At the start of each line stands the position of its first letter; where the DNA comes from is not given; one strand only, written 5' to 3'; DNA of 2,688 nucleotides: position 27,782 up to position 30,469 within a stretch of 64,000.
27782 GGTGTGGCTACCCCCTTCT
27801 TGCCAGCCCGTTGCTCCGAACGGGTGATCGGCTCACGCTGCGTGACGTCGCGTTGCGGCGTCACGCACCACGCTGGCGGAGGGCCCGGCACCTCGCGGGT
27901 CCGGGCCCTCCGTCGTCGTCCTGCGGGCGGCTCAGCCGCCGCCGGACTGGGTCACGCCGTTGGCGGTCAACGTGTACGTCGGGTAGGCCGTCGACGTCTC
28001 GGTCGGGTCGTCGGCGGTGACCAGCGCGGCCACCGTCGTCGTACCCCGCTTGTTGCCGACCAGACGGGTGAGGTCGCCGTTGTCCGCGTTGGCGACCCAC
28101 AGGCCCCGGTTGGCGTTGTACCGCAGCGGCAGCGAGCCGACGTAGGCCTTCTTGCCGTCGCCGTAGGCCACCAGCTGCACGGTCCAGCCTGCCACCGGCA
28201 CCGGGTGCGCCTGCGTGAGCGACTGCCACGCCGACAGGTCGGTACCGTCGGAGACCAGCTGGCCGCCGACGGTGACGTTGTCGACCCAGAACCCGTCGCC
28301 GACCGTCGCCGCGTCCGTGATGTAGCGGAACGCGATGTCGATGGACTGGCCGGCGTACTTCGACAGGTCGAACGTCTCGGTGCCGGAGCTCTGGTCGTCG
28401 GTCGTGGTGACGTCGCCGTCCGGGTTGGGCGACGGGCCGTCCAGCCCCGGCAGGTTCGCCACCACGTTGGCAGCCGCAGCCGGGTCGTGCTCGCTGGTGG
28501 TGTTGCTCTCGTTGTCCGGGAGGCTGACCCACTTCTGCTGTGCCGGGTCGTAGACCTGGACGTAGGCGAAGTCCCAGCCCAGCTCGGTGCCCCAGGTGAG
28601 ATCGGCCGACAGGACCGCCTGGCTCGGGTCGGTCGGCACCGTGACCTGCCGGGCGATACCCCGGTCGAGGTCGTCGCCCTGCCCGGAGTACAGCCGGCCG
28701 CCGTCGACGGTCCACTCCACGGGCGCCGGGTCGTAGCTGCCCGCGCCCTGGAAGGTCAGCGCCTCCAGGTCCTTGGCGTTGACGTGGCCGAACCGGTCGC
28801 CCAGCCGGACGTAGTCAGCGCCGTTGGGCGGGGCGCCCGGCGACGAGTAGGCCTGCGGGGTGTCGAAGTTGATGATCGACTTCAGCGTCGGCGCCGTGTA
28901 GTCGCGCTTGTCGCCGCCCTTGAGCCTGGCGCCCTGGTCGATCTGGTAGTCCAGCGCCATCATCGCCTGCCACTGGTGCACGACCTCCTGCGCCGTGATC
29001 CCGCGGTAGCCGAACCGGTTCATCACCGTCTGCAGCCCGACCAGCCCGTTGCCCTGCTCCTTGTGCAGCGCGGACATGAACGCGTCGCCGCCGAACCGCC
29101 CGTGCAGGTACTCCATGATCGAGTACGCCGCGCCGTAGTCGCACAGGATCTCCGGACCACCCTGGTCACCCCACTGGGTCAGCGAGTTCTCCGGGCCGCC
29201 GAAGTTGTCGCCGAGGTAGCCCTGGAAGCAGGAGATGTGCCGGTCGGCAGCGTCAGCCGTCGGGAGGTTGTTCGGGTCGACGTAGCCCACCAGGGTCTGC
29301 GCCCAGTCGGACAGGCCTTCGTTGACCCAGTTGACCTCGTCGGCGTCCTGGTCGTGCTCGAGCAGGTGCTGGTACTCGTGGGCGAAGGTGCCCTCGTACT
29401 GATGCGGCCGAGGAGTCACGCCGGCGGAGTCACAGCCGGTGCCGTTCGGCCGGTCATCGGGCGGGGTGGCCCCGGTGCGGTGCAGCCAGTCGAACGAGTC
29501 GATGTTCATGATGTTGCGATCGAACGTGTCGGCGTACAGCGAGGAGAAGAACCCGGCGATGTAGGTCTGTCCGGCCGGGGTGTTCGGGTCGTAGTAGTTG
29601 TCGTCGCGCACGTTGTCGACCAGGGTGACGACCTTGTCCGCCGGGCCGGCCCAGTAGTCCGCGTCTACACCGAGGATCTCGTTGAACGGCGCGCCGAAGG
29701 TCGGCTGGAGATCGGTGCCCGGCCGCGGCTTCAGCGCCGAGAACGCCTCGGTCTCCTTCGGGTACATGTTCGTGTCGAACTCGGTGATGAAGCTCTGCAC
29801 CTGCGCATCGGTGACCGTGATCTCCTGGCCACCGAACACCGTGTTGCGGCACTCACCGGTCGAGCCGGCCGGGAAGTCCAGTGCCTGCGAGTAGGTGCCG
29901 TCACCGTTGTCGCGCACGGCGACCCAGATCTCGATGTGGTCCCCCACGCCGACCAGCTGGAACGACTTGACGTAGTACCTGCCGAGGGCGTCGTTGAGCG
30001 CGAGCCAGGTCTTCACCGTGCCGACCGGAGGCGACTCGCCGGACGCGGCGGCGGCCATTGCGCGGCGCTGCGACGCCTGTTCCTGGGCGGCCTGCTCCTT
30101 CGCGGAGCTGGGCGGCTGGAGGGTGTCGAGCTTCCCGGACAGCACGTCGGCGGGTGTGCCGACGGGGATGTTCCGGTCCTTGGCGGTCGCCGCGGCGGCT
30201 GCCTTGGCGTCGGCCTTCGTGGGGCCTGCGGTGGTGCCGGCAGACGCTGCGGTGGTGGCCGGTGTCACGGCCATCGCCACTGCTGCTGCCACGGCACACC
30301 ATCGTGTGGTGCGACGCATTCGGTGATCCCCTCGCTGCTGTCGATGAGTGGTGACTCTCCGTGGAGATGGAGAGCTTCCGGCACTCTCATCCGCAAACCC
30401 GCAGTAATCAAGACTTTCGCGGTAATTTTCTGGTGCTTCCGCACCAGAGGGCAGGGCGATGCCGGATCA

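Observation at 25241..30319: Two tandem, highly diverged secreted M6 (immune inhibitor A-like) zinc metalloproteases with strong flanking terminators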

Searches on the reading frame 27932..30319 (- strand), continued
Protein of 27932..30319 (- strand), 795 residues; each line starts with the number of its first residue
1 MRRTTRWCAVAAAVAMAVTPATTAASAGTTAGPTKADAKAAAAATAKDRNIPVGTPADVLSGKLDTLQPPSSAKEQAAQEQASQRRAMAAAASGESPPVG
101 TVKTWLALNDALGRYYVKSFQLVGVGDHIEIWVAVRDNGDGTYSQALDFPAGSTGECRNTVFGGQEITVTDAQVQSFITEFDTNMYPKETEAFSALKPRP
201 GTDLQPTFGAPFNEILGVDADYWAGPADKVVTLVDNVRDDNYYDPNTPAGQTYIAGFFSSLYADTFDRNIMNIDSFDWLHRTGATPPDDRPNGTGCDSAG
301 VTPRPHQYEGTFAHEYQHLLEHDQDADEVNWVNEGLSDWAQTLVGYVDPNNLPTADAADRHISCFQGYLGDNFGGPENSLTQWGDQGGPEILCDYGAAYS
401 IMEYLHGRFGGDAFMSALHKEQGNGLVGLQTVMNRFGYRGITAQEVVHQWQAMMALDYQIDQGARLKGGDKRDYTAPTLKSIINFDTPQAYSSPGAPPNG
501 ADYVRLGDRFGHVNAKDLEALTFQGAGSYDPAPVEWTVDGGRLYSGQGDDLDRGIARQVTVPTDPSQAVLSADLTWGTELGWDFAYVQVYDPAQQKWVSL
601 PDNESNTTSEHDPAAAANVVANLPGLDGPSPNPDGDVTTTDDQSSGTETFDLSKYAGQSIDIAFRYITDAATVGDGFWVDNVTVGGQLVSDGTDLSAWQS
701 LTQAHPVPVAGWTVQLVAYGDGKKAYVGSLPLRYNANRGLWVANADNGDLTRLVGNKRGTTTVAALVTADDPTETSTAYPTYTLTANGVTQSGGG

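Call 17: search_protein_families(library=pfam, alignment_id=A1, max_evalue=1)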
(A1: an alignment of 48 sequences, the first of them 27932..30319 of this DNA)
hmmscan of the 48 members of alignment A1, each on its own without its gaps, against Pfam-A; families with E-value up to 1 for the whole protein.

A. member 1, window:27932-30319:- (795 aa): 1 family
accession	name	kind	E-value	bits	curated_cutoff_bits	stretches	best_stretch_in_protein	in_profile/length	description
PF20773.4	InhA-like_MAM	-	5.1e-17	62.4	26.9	1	543-690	41-171/191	Immune inhibitor A-like, MAM domain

B. families by the number of members that match (of 48 scanned): 14 families
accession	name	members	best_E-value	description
PF20773.4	InhA-like_MAM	48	3.9e-26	Immune inhibitor A-like, MAM domain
PF02012.26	BNR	19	0.013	BNR/Asp-box repeat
PF13485.12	Peptidase_MA_2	9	0.029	Peptidase MA superfamily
PF19527.4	DUF6055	4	0.046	Family of unknown function (DUF6055)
PF01382.22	Avidin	2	0.037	Avidin family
PF11921.14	DUF3439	1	0.0062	Domain of unknown function (DUF3439)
PF09255.16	Antig_Caf1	1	0.029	Caf1 Capsule antigen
PF04830.18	DUF637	1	0.081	Possible hemagglutinin (DUF637)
PF07732.21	Cu-oxidase_3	1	0.09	Multicopper oxidase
PF12421.14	Ig_GpJ_C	1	0.13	Tip attachment protein J, C-terminal receptor binding domain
PF20898.2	P_T4SS_TraN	1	0.13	P-type Type IV secretion system, TraN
PF00046.35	Homeodomain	1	0.19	Homeodomain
PF03242.18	LEA_3a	1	0.59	Late embryogenesis abundant protein (LEA_3a subfamily)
PF19803.4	DUF6286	1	0.99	Family of unknown function (DUF6286)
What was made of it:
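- There are weak Peptidase_MA_2 hits in 9/48 members (call 17).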

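Call 21: find_encoding_contigs(protein=window:27932-30319:-, flank=10000, max_places=4)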
Protein window:27932-30319:- (795 aa): 1 contig read that carries it; 1 place shown.
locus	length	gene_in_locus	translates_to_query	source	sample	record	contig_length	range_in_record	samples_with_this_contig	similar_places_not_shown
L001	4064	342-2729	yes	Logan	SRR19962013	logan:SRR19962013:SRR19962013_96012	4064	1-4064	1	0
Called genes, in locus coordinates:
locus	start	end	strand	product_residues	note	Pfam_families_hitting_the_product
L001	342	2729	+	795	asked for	PF20773:InhA-like_MAM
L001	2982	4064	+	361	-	?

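Call 22: find_related_loci(query=A1, collection=genome_contigs, flank=10000)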
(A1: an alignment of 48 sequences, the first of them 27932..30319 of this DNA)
Query A1 (795 aa) in genome_contigs; peptide patterns used: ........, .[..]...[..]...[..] (x = any residue, [..] = any of these).
599 stretches matched a pattern (row limit reached: there are more); 550 encode a relative of the query (tblastn E <= 1e-3); the best 80 are kept; 80 distinct loci.
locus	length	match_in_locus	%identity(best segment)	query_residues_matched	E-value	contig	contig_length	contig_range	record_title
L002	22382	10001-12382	97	1-794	0e+0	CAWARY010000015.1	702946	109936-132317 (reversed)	MAG: uncultured Actinomycetota bacterium isolate MFD02581.bin.1.161 genome assembly, contig: contig_3742, whole genome s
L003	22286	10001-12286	76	4-794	0e+0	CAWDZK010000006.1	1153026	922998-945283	MAG: uncultured Actinomycetota bacterium isolate MFD01275.bin.1.75 genome assembly, contig: contig_7623, whole genome sh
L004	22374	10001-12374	81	1-794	0e+0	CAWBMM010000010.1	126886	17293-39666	MAG: uncultured Actinomycetota bacterium isolate MFD02159.bin.2.90 genome assembly, contig: contig_59327, whole genome s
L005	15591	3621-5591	54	99-788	0e+0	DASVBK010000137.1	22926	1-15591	MAG TPA_asm: Candidatus Nanopelagicales bacterium isolate SMAG_U1977 k141_1731352, whole genome shotgun sequence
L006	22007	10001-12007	53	99-794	0e+0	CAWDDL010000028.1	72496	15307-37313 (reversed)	MAG: uncultured Actinomycetota bacterium isolate MFD05684.bin.3.402 genome assembly, contig: contig_74991, whole genome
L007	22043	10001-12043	51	99-794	0e+0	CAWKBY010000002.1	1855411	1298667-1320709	MAG: uncultured Actinomycetota bacterium isolate MFD09779.bin.1.48 genome assembly, contig: contig_30990, whole genome s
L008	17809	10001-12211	47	35-794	0e+0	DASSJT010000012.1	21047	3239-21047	MAG TPA_asm: Dermatophilaceae bacterium isolate SMAG_U1122 k141_108979, whole genome shotgun sequence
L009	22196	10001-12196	49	70-794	0e+0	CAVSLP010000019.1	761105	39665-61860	MAG: uncultured Actinomycetota bacterium isolate MFD01721.bin.1.60 genome assembly, contig: contig_8260, whole genome sh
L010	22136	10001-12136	49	83-794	0e+0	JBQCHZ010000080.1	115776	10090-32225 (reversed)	MAG: Marmoricola sp. isolate bin756 k141_794452, whole genome shotgun sequence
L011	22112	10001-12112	48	69-791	0e+0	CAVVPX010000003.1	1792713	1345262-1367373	MAG: uncultured Actinomycetota bacterium isolate MFD02581.bin.1.63 genome assembly, contig: contig_36615, whole genome s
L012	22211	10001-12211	47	43-794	0e+0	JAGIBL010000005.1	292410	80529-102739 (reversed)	MAG: Nocardioidaceae bacterium isolate BIN47 scaffold5_cov0, whole genome shotgun sequence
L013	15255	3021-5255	47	44-794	0e+0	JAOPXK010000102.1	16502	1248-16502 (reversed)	MAG: Marmoricola sp. isolate RYN_199 scaffold_3129560, whole genome shotgun sequence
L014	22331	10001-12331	45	1-794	0e+0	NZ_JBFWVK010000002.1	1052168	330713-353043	MAG: Nocardioides sp. isolate CA_2019_TPBF_92 NODE_28_length_1052168_cov_64.054514_TPBF, whole genome shotgun sequence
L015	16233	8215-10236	49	97-787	0e+0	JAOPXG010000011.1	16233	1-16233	MAG: Nocardioides sp. isolate RYN_195 scaffold_3523665, whole genome shotgun sequence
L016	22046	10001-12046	48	97-794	0e+0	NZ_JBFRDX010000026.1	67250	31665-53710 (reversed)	Marmoricola sp. RAF53 SCAFFOLD_25, whole genome shotgun sequence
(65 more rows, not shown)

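Call 29: predict_structure(alignment_id=A1)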
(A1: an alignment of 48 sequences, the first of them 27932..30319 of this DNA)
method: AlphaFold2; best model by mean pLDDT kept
length: 795 residues; sequences in the alignment: 48
mean_pLDDT: 81.5   pTM: 0.81
mean pLDDT of the five models: 81.5, 80.0, 78.9, 78.4, 77.7
residues with pLDDT >= 90: 426; 70-90: 191; 50-70: 80; < 50: 98
segments of 3 or more residues with pLDDT < 50: 1-74, 87-92, 300-307, 633-639
pLDDT, mean of each block of 10 residues (from residue 1): 35 34 30 34 29 30 38 51 50 75 86 79 96 94 90 81 81 90 93 91 79 86 92 82 69 59 87 77 55 58 46 86 73 90 89 87 90 83 76 90 95 94 88 96 97 98 97 95 93 91 95 96 96 95 90 96 98 91 94 94 94 77 86 48 79 98 92 84 98 97 95 98 96 96 96 96 97 88 97 79
secondary structure, 60 per line:
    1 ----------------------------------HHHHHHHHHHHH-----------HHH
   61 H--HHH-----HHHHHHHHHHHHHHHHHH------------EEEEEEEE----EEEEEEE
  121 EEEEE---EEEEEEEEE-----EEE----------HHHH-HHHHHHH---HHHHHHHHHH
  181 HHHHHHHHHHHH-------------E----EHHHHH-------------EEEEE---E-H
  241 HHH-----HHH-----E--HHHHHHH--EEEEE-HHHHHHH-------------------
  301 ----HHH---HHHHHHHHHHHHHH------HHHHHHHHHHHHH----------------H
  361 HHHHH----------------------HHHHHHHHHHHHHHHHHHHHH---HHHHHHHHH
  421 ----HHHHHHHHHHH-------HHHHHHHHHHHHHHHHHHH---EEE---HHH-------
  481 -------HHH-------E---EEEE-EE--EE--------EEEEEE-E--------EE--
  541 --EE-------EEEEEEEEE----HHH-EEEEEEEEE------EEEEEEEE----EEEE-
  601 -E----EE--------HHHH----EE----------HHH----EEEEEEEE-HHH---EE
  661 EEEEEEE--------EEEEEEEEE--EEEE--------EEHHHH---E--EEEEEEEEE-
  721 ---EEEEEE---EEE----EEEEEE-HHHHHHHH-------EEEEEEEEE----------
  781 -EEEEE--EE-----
elements in order (helices of 4 or more, strands of 3 or more residues): H35-46 H58-61 H72-89 E102-109 E114-125 E129-137 E143-145 H156-159 H161-167 H171-192 H212-216 E230-234 H240-243 H260-266 E269-273 H275-281 H311-324 H331-343 H360-365 H388-408 H412-420 H425-435 H443-461 E465-467 E502-505 E521-526 E552-560 E569-577 E584-591 E596-599 H617-620 E644-651 E659-667 E676-684 E687-690 H701-704 E711-719 E724-729 E733-735 E740-745 H747-754 E762-770 E782-786
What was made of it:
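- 27932..30319 (-): P2: secreted Glu-zincin, 795 aa, with a lugdulysin/M30-like catalytic domain, an InhA-type MAM domain and a C-terminal beta domain. AF2 model pLDDT 81.5, pTM 0.81 (call 29).
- Checked: The P2 model is beta-rich from about residue 500 to the end (call 29).
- It has large non-catalytic beta domains (call 29).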

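Call 33: fold_search(model_id=the predicted structure, library=pdb)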
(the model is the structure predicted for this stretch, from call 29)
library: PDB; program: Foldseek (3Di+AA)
matches with E <= 10: 583; with E <= 0.001: 6
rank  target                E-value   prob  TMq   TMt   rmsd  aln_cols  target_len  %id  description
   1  7bb9                  3.2e-11  1.00  0.29  0.55   5.7       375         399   18  Crystal structure of Lugdulysin E242Q Y315F mutant (released 2022-07-13)
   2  7bb8_A                3.4e-11  1.00  0.28  0.59   5.5       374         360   18  Crystal structure of Lugdulysin, a Staphylococcus lugdunensis M30 zinc metallopeptidase (released 2022-07-13)
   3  4yu5_B                5.6e-07  1.00  0.15  0.17  16.3       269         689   19  Crystal structure of selenomethionine variant of Bacillus anthracis immune inhibitor A2 peptidase zymogen (released 2015-10-28)
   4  4yu5_A                7.3e-07  1.00  0.15  0.17  17.2       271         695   20  Crystal structure of selenomethionine variant of Bacillus anthracis immune inhibitor A2 peptidase zymogen (released 2015-10-28)
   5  4yu6_B                9.1e-07  1.00  0.15  0.17  16.7       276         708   20  Crystal structure of Bacillus anthracis immune inhibitor A2 peptidase zymogen (released 2015-10-28)
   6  4yu6_A                1.8e-06  1.00  0.14  0.15  17.3       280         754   18  Crystal structure of Bacillus anthracis immune inhibitor A2 peptidase zymogen (released 2015-10-28)
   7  7uab_H                1.7e-02  0.25  0.11  0.15  24.3       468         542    8  Human pro-meprin alpha (zymogen state) (released 2022-11-02)
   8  5ift_A                1.8e-02  0.21  0.10  0.09  18.9       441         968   12  STRUCTURE OF E298Q-BETA-GALACTOSIDASE FROM ASPERGILLUS NIGER IN COMPLEX WITH 3-b-Galactopyranosyl glucose (released 2017-04-19)
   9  7uac_H                2.2e-02  0.41  0.12  0.16  25.6       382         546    9  Human pro-meprin alpha (zymogen state) (released 2022-11-02)
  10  3opu_D                2.2e-02  0.28  0.10  0.19  20.9       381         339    9  Crystal structure of the C-terminal domain of Streptococcus mutans surface protein SpaP (released 2011-01-19)
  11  4ofq_A                2.2e-02  0.12  0.07  0.14  27.8       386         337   10  Structure of the C-terminal domain of the Streptococcus pyogenes antigen I/II-family protein AspA (released 2014-03-12)
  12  8kb2                  2.3e-02  0.25  0.09  0.20  19.0       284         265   11  Crystal Structure of M- and C-Domains of the shaft pilin LrpA from Ligilactobacillus ruminis - iodide derivative (released 2024-07-10)
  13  4ofq_B                2.5e-02  0.18  0.08  0.17  22.5       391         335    7  Structure of the C-terminal domain of the Streptococcus pyogenes antigen I/II-family protein AspA (released 2014-03-12)
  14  5dza                  3.3e-02  0.13  0.08  0.17  25.3       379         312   10  Streptococcus agalactiae AgI/II polypeptide BspA C terminal domain (WT) (released 2016-06-22)
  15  3opu_C                4.3e-02  0.18  0.09  0.19  21.7       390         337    9  Crystal structure of the C-terminal domain of Streptococcus mutans surface protein SpaP (released 2011-01-19)
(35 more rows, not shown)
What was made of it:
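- On MEROPS M30 (hyicolysin/lugdulysin) (applied to P2): Foldseek E 3e-11, probability 1.00 (call 33).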

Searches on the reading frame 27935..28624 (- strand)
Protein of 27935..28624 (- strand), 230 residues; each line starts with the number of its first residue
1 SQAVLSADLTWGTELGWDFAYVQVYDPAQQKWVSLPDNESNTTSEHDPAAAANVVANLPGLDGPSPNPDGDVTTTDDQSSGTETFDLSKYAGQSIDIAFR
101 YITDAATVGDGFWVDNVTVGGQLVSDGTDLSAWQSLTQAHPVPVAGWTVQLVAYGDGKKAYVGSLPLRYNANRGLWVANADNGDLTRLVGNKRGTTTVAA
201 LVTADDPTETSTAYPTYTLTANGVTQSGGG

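Call 75: search_protein_families(library=pfam, proteins=[window:27935-28624:-], max_evalue=10)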
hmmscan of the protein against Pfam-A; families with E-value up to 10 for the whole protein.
seq(230 aa): 3 families
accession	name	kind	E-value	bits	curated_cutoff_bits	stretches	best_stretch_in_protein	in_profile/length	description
PF20773.4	InhA-like_MAM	-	3.4e-12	46.7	26.9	1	70-126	113-172/191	Immune inhibitor A-like, MAM domain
PF00847.26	AP2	-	0.043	14.6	33.3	1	168-185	7-19/54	AP2 domain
PF01344.31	Kelch_1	-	0.13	12.2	20.1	1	21-37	28-44/46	Kelch motif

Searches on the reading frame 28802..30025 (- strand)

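Call 75: search_protein_families(library=pfam, proteins=[window:28802-30025:-], max_evalue=10)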
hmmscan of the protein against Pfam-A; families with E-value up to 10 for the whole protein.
seq(408 aa): 1 family
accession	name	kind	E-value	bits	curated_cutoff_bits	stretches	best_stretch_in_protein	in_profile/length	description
PF04450.18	BSP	-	0.25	11.6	23.8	1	208-259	100-151/207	Peptidase of plants and bacteria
